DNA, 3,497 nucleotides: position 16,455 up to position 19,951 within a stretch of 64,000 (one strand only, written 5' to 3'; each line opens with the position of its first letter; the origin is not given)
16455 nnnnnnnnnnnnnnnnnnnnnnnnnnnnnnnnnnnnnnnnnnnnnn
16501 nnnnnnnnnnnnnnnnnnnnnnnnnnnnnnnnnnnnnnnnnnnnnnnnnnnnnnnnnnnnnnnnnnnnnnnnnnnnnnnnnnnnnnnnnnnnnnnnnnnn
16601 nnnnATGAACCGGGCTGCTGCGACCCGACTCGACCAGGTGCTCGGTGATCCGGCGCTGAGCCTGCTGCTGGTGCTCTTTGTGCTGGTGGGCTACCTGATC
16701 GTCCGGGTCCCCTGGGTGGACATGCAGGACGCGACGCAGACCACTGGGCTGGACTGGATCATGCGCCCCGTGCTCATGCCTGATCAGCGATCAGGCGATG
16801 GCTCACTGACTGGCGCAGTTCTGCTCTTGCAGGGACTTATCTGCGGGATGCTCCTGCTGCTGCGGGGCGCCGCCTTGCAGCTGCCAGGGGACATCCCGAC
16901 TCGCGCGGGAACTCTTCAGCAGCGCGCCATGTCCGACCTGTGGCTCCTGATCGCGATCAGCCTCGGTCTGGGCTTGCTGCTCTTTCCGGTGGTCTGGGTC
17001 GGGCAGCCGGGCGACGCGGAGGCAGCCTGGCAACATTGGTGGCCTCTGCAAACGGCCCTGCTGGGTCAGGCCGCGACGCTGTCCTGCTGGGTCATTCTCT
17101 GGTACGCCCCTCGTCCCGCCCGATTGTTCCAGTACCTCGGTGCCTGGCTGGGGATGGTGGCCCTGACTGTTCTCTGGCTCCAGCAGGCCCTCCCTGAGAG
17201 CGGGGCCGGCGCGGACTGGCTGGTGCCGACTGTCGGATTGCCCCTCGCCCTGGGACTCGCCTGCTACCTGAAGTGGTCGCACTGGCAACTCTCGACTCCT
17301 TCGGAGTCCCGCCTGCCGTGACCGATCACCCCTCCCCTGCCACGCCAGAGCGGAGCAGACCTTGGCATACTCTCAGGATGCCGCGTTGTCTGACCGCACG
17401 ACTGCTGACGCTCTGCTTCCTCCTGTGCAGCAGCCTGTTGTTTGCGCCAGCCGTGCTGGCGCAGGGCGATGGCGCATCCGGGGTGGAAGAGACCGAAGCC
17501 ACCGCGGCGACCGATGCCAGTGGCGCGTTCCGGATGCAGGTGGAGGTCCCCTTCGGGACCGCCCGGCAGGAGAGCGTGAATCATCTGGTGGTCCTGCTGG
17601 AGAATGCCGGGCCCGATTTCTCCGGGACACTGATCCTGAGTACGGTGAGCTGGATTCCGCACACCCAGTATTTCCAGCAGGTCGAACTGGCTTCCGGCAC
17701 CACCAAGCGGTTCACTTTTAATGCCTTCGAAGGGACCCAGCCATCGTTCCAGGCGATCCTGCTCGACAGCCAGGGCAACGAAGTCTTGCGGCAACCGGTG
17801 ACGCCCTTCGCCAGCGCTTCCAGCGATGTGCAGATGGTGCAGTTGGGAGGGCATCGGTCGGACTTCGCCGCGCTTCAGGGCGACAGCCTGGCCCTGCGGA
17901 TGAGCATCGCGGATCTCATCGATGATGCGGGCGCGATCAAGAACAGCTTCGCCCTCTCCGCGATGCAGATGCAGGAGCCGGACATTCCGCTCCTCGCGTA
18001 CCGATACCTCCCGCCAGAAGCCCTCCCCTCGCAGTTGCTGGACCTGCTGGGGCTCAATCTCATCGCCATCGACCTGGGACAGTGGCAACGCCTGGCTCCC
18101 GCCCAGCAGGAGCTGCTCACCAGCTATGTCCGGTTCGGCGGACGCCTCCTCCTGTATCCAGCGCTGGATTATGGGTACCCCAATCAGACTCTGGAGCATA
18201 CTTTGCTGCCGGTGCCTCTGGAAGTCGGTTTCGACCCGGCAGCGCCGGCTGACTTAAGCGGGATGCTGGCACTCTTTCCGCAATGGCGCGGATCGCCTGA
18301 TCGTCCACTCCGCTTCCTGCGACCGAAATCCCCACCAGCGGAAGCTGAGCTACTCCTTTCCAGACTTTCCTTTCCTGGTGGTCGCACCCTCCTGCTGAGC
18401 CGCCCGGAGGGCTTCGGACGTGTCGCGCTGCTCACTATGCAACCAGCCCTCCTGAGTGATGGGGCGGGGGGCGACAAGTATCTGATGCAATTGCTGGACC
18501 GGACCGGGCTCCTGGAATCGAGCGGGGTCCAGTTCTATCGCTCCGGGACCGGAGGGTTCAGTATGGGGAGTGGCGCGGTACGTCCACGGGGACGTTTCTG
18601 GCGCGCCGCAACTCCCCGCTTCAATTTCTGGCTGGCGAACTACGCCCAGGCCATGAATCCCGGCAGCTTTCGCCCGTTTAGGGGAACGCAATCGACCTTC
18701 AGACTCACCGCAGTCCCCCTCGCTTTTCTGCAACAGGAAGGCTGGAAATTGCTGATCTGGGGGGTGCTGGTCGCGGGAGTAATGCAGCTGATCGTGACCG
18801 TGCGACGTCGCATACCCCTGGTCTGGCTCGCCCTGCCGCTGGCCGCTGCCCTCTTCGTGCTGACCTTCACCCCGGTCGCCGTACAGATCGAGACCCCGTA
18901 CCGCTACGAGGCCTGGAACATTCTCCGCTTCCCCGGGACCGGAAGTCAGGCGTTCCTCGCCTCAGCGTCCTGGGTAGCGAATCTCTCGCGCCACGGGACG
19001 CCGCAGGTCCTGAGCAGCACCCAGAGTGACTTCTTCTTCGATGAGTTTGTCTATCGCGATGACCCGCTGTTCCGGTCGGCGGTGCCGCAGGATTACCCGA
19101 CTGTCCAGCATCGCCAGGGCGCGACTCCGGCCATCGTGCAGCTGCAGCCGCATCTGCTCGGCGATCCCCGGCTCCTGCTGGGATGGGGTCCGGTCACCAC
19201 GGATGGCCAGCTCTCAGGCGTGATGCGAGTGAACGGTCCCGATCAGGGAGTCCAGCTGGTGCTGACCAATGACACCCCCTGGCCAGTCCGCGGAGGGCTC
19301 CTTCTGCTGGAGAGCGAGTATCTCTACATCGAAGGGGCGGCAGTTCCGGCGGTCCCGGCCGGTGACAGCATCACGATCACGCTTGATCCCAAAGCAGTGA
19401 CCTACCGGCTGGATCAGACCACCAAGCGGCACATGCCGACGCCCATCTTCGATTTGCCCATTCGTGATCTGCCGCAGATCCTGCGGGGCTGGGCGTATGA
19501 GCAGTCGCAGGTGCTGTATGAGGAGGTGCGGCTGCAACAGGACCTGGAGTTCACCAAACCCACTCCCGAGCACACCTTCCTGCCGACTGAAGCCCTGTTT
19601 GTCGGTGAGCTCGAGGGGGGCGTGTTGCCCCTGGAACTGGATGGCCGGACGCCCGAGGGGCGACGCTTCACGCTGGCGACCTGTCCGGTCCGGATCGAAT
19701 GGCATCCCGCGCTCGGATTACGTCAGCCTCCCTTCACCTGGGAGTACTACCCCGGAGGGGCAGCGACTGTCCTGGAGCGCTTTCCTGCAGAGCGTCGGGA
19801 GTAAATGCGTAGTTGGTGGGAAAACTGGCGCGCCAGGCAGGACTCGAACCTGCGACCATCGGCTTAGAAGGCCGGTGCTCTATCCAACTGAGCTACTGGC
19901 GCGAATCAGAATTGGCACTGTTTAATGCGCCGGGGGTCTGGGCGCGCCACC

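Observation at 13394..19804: Macro-domain-led four-gene operon with two large paralogous secreted/membrane proteins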

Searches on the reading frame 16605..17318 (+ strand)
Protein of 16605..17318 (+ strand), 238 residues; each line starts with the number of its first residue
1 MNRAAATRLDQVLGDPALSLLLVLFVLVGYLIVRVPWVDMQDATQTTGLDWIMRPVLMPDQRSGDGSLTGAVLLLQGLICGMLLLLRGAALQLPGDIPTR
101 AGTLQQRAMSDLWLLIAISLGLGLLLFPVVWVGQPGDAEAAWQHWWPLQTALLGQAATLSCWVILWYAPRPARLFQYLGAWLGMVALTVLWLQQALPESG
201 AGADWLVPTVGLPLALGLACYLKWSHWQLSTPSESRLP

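Call 7: search_protein_families(library=pfam, proteins=[window:16605-17318:+], max_evalue=1)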
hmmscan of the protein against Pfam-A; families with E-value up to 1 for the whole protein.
window:16605-17318:+ (238 aa): 1 family
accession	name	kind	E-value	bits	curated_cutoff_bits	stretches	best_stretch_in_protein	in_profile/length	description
PF25258.1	DUF7859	-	0.021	15.2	27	1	9-37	6-37/49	Family of unknown function (DUF7859)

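Call 8: search_protein_families(library=ncbifam, proteins=[window:16605-17318:+], max_evalue=1)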
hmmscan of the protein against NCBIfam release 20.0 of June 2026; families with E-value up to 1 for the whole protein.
window:16605-17318:+ (238 aa): 0 families

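Call 47: search_protein_families(library=pfam, alignment_id=A4, max_evalue=10)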
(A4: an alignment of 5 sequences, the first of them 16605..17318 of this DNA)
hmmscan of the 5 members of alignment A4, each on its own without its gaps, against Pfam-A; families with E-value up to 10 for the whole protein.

A. member 1, window:16605-17318:+ (238 aa): 1 family
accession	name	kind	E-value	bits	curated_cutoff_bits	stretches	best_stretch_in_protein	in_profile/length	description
PF25258.1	DUF7859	-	0.021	15.2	27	1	9-37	6-37/49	Family of unknown function (DUF7859)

B. families by the number of members that match (of 5 scanned): 5 families
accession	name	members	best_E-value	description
PF25258.1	DUF7859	1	0.021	Family of unknown function (DUF7859)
PF13231.12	PMT_2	1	0.024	Dolichyl-phosphate-mannose-protein mannosyltransferase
PF07613.16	DUF1576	1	0.073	Protein of unknown function (DUF1576)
PF02322.20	Cyt_bd_oxida_II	1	0.13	Cytochrome bd terminal oxidase subunit II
PF06946.16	Phage_holin_5_1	1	4.6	Bacteriophage A118-like holin, Hol118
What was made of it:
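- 16605..17321 (+): 238-aa polytopic membrane protein (4 hydropathy peaks above threshold; about 6 TM segments judged by eye) with a conserved N-terminal L(R/G)DP motif. It belongs to no known family. No Pfam or NCBIfam family (calls 7, 8, 47).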

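Call 79: search_protein_families(library=padloc, proteins=[window:16605-17318:+], max_evalue=0.01)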
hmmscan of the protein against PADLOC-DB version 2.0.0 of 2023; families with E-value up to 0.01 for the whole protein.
window:16605-17318:+ (238 aa): 0 families

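Call 109: find_encoding_contigs(protein=window:16605-17318:+, flank=1000, max_places=4)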
Protein window:16605-17318:+ (238 aa): 2 contigs read that carry it; 1 place shown.
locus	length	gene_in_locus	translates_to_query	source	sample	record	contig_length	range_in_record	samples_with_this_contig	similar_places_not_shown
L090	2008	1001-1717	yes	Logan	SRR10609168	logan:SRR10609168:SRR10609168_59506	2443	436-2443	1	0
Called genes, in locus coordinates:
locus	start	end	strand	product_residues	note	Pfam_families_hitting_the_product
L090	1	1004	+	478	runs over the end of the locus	?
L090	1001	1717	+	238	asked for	-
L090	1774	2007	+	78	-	?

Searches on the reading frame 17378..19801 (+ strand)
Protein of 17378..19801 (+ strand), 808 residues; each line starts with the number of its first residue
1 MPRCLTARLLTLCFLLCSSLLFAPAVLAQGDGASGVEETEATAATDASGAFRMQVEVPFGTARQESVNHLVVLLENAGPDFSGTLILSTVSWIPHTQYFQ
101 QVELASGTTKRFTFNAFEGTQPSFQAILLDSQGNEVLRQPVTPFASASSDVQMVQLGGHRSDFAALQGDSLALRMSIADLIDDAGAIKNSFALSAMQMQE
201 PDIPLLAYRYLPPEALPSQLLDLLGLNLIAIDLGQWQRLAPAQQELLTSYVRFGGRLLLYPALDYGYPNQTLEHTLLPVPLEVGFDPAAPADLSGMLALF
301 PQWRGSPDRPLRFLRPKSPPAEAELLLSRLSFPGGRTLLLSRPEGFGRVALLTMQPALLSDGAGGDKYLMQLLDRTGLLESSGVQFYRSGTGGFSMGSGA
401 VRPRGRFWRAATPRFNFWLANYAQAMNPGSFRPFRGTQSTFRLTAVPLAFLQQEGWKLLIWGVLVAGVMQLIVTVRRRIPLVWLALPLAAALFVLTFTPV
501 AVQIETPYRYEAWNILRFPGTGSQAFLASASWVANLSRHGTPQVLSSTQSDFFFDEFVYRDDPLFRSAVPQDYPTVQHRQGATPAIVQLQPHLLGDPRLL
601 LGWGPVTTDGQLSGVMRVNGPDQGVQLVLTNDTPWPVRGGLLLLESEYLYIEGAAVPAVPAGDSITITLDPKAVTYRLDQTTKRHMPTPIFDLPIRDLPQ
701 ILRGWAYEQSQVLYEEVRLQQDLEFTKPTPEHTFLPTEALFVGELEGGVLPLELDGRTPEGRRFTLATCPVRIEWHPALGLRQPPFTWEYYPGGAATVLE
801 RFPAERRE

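Call 7: search_protein_families(library=pfam, proteins=[window:17378-19801:+], max_evalue=1)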
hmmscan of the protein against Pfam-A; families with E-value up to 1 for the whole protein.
window:17378-19801:+ (808 aa): 1 family
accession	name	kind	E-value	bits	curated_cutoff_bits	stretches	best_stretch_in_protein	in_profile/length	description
PF22369.2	GLMA_2nd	-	0.13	12.4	27.7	1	242-263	63-84/138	GLMA-like, second domain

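Call 8: search_protein_families(library=ncbifam, proteins=[window:17378-19801:+], max_evalue=1)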
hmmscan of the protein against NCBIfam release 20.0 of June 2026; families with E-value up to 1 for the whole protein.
window:17378-19801:+ (808 aa): 0 families

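Call 13: find_homologous_proteins(query=window:17378-19801:+)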
Query window:17378-19801:+ (808 aa): 2 proteins with E <= 0.001 among 8000 candidates.
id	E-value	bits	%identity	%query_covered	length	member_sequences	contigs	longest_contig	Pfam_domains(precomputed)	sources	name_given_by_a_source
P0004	0.0e+0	1723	94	100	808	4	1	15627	-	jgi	-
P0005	3.7e-192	659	46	92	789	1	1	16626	-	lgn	-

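Call 79: search_protein_families(library=padloc, proteins=[window:17378-19801:+], max_evalue=0.01)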
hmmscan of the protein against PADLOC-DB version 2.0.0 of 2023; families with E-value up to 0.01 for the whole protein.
window:17378-19801:+ (808 aa): 0 families

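Call 106: search_protein_families(library=pfam, proteins=[window:17378-19801:+, P0005, P0004], max_evalue=10)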
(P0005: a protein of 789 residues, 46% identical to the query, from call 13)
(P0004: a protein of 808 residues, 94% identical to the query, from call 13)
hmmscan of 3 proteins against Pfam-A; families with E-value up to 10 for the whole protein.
window:17378-19801:+ (808 aa): 1 family
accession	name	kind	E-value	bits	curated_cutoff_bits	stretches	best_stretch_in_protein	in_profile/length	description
PF22369.2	GLMA_2nd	-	0.13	12.4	27.7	1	242-263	63-84/138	GLMA-like, second domain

P0005 (789 aa): 0 families

P0004 (808 aa): 1 family
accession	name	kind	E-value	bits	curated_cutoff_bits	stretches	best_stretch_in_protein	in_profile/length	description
PF22369.2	GLMA_2nd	-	0.19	11.9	27.7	1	244-263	65-84/138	GLMA-like, second domain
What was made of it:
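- On DUF7408/DUF4350 family (GATase1-like clan): big1 has no hit. big2 has only GLMA_2nd at E 0.13 (calls 7, 106).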
